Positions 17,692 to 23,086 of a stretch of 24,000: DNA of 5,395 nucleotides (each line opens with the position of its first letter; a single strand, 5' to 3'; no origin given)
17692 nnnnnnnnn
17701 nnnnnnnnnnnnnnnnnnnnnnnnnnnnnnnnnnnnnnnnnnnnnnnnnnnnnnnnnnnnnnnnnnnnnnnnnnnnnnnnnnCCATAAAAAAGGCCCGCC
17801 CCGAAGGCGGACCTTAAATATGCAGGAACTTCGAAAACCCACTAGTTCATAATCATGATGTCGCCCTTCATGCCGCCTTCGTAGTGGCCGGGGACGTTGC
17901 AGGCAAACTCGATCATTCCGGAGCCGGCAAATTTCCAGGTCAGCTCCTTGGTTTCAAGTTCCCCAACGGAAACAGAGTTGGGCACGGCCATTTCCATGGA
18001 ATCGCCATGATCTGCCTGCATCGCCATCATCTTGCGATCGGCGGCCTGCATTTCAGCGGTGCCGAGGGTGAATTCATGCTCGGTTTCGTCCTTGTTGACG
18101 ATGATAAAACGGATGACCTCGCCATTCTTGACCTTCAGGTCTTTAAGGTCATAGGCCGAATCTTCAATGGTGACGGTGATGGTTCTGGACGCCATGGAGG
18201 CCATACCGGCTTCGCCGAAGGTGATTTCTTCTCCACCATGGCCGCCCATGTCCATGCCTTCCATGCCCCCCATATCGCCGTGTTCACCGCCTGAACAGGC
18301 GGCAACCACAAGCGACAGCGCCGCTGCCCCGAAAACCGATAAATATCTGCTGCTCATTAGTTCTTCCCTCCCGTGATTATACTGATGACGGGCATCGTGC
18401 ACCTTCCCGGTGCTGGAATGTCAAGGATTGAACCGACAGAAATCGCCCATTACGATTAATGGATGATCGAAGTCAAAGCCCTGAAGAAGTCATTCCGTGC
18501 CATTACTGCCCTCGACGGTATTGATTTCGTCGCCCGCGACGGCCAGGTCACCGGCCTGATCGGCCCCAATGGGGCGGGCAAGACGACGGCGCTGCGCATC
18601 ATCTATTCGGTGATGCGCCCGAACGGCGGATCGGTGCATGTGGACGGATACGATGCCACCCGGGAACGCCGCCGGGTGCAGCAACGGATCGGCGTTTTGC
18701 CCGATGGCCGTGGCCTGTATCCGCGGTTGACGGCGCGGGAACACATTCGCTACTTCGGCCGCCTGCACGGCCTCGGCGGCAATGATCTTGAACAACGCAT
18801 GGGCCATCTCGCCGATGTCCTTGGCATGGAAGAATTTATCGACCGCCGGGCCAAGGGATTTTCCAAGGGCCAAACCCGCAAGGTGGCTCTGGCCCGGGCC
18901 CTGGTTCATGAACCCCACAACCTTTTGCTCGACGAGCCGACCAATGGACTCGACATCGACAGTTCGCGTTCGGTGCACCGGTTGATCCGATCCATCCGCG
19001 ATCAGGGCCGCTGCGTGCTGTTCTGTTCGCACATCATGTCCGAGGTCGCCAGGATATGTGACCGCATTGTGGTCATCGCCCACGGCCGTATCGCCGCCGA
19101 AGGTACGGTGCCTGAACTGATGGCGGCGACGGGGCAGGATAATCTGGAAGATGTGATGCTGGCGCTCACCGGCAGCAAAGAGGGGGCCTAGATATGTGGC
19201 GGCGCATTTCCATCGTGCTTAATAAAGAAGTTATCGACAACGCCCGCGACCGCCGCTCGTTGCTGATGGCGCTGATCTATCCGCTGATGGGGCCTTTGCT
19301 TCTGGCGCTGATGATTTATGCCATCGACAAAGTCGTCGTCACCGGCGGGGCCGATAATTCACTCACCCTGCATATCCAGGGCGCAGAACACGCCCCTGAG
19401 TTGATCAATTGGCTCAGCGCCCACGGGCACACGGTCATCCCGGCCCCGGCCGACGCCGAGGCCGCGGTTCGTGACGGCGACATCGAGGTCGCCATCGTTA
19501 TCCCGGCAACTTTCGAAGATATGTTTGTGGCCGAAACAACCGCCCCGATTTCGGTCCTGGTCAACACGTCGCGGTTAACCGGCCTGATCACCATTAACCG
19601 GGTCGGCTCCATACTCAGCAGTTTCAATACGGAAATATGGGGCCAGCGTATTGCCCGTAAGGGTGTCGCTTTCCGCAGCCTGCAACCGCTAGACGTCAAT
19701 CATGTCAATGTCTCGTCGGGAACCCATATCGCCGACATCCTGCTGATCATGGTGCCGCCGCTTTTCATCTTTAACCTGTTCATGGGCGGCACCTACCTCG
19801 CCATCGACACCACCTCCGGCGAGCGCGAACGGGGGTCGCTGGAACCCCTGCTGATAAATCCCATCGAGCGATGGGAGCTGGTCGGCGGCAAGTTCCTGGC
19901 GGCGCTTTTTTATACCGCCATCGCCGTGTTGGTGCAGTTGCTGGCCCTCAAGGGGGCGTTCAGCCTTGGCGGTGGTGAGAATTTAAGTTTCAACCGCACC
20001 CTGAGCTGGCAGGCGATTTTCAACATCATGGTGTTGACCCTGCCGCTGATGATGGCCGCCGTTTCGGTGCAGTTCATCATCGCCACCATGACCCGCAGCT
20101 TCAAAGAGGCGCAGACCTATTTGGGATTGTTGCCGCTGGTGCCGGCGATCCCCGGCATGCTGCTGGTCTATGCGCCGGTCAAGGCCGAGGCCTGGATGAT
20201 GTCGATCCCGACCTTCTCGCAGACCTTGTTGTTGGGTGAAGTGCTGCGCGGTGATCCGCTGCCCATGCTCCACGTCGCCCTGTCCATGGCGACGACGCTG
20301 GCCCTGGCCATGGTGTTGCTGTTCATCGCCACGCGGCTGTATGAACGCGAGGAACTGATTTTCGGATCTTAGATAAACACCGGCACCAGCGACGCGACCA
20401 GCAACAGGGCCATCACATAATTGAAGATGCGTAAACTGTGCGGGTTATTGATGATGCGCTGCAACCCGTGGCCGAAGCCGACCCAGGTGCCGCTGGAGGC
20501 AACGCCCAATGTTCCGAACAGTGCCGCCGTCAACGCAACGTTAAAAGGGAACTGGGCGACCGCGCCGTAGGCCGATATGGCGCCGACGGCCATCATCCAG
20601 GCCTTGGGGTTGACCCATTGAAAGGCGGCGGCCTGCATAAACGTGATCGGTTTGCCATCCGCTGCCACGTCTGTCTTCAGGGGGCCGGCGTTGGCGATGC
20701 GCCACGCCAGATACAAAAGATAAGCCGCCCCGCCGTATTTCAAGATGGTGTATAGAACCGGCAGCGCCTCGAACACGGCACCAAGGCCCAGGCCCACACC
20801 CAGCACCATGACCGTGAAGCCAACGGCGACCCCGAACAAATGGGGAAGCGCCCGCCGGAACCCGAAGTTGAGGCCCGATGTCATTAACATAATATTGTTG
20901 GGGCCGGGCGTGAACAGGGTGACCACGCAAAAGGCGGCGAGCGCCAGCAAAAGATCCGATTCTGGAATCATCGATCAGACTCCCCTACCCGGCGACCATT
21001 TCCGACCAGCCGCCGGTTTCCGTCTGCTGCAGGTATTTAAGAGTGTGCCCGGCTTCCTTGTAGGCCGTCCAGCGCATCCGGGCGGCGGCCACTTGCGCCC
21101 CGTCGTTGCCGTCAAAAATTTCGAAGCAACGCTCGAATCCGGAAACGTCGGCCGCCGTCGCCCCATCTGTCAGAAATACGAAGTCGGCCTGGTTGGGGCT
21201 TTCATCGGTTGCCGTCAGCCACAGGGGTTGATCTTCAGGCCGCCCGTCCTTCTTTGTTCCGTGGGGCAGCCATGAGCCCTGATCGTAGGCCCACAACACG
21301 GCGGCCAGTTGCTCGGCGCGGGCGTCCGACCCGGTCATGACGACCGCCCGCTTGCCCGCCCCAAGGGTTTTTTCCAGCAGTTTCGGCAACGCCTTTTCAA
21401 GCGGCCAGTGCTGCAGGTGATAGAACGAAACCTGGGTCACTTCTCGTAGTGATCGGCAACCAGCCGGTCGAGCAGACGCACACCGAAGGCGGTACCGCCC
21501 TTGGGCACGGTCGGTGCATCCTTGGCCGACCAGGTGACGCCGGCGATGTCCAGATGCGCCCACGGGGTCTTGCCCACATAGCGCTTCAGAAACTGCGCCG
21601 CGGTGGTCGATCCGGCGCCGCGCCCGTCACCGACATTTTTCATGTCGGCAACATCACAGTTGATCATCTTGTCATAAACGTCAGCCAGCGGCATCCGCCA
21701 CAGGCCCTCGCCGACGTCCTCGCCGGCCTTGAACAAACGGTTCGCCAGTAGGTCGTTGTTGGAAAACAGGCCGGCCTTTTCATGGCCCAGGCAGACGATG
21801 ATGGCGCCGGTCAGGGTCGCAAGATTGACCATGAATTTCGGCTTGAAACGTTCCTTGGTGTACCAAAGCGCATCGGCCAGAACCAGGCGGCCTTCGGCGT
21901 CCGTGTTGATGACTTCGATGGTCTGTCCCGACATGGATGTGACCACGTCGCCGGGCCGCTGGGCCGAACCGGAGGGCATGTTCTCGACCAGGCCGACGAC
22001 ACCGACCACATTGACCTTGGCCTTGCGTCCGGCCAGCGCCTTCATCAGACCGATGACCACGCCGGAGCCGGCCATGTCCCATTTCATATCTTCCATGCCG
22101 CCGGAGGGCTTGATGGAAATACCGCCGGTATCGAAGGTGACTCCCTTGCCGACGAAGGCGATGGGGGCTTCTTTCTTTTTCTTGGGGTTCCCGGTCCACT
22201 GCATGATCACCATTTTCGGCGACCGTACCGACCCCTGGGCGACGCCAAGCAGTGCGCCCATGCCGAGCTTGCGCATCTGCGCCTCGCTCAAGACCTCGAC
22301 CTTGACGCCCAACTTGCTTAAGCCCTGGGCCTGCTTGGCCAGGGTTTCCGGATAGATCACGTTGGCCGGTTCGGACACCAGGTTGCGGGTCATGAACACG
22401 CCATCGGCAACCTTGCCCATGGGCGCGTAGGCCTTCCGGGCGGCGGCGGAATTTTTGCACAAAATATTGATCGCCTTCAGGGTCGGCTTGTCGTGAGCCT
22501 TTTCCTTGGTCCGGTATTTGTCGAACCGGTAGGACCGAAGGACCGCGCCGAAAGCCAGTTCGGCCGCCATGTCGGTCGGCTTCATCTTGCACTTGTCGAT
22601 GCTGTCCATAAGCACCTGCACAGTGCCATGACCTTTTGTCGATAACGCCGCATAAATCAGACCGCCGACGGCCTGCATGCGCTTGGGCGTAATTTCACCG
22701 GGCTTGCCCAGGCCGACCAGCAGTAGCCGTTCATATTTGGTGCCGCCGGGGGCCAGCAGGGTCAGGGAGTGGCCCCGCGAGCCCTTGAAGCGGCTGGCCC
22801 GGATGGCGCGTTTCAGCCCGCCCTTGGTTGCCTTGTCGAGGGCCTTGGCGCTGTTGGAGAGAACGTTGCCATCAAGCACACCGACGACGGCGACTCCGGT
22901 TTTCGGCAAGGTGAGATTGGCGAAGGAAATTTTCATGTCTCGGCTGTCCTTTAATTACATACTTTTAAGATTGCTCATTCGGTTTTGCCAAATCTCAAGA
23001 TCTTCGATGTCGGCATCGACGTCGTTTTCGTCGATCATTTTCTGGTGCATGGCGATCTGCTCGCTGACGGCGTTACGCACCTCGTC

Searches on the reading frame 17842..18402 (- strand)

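Call 16: search_protein_families(library=pfam, proteins=[window:17842-18402:-], max_evalue=0.001)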
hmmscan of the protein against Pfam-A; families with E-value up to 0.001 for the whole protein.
window:17842-18402:- (186 aa): 2 families
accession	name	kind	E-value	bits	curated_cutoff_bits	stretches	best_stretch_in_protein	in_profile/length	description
PF13473.12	Cupredoxin_1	-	2.7e-07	31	27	1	69-114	17-62/104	Cupredoxin-like domain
PF00127.26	Copper-bind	-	7.7e-06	26.7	21.2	1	75-184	5-98/99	Copper binding proteins, plastocyanin/azurin family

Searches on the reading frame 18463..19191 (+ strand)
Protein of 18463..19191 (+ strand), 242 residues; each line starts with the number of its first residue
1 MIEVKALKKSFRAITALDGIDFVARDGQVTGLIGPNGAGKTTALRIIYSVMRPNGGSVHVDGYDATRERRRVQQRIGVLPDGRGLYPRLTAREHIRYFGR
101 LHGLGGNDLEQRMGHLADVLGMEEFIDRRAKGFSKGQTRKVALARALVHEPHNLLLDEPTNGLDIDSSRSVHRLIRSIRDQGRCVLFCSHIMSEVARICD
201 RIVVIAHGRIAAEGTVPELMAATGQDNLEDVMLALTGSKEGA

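Call 16: search_protein_families(library=pfam, proteins=[window:18463-19191:+], max_evalue=0.001)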
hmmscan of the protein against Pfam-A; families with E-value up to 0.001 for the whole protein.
window:18463-19191:+ (242 aa): 4 families
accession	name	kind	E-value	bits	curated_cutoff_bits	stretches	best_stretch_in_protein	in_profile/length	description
PF00005.33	ABC_tran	-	3.2e-31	109.2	25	1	17-161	1-137/137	ABC transporter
PF13304.12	AAA_21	-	7.2e-10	39.8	27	1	29-57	1-26/304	AAA domain, putative AbiEii toxin, Type IV TA system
PF13604.12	AAA_30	-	9.9e-05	22.6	27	1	24-62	15-53/191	AAA domain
PF13476.12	AAA_23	-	0.00018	22.6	27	1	10-47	6-39/201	AAA domain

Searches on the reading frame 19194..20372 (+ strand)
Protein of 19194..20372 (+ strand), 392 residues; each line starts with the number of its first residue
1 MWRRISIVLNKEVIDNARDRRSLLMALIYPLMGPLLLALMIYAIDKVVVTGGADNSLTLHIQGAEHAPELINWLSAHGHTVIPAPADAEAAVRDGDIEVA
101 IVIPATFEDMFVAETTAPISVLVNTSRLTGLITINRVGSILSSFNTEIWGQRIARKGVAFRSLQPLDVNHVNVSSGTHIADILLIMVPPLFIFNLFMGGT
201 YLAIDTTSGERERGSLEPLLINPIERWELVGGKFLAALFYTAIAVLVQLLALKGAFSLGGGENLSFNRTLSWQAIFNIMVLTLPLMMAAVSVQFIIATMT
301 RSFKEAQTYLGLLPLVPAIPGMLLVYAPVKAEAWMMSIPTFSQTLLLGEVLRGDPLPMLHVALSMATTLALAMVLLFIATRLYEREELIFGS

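Call 16: search_protein_families(library=pfam, proteins=[window:19194-20372:+], max_evalue=0.001)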
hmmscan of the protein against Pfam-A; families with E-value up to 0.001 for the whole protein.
window:19194-20372:+ (392 aa): 3 families
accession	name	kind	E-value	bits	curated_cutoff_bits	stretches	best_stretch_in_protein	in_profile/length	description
PF12679.13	ABC2_membrane_2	-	2e-21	76.9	27.2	1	8-388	3-283/283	ABC-2 family transporter protein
PF12698.13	ABC2_membrane_3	-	5.3e-21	75.5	31.6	1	29-379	6-345/347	ABC-2 family transporter protein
PF12730.13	ABC2_membrane_4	-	7.2e-07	29.8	27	1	202-303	67-165/179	ABC-2 family transporter protein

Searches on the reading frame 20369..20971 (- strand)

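Call 16: search_protein_families(library=pfam, proteins=[window:20369-20971:-], max_evalue=0.001)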
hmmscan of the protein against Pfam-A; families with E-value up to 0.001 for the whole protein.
window:20369-20971:- (200 aa): 1 family
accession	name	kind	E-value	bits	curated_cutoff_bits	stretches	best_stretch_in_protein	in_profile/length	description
PF01810.24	LysE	-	2.4e-16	60.2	25.6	1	17-192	2-183/193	LysE type translocator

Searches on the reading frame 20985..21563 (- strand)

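Call 16: search_protein_families(library=pfam, proteins=[window:20985-21563:-], max_evalue=0.001)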
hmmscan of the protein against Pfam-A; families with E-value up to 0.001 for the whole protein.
window:20985-21563:- (192 aa): 1 family
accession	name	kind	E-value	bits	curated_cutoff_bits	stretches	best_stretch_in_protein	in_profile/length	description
PF04364.18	DNA_pol3_chi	-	6.1e-35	120.8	25.4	1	43-175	2-134/135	DNA polymerase III chi subunit, HolC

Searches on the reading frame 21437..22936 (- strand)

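Call 16: search_protein_families(library=pfam, proteins=[window:21437-22936:-], max_evalue=0.001)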
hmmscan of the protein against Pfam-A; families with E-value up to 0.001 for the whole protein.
window:21437-22936:- (499 aa): 2 families
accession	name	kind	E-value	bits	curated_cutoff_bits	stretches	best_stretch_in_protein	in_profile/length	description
PF00883.26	Peptidase_M17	-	9.9e-124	413.1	25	1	182-489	2-309/310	Cytosol aminopeptidase family, catalytic domain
PF02789.23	Peptidase_M17_N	-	5.3e-30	104.4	23.4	1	17-144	1-128/129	Cytosol aminopeptidase family, N-terminal domain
